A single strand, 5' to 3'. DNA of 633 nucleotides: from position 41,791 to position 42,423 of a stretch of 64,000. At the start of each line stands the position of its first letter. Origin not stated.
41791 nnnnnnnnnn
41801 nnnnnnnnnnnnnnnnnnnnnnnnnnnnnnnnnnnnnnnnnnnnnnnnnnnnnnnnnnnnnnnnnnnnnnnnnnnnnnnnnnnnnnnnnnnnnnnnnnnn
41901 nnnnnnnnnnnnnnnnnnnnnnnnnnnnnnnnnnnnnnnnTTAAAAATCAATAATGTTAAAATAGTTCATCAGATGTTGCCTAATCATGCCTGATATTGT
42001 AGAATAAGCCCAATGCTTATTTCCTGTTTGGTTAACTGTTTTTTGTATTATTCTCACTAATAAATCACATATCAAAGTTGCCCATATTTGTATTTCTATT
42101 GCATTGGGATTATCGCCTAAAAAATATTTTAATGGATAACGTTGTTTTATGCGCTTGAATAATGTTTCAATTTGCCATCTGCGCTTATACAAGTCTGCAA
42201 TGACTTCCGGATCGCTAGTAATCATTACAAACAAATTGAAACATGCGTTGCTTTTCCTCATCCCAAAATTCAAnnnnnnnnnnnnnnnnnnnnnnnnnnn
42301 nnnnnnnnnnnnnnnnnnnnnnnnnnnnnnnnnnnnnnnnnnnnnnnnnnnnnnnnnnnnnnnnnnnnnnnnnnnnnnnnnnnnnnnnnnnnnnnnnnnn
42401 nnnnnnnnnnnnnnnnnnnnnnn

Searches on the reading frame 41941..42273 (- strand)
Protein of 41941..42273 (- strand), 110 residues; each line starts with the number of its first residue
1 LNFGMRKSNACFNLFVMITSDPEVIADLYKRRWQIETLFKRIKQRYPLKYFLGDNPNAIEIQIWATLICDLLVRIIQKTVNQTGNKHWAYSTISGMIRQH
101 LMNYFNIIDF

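Call 66: search_protein_families(library=pfam, proteins=[window:41941-42273:-], max_evalue=0.001)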
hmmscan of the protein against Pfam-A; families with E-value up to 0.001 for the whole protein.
window:41941-42273:- (110 aa): 1 family
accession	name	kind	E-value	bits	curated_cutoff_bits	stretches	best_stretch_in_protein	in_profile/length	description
PF01609.27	DDE_Tnp_1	-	3.1e-09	37.3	23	1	20-69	148-197/200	Transposase DDE domain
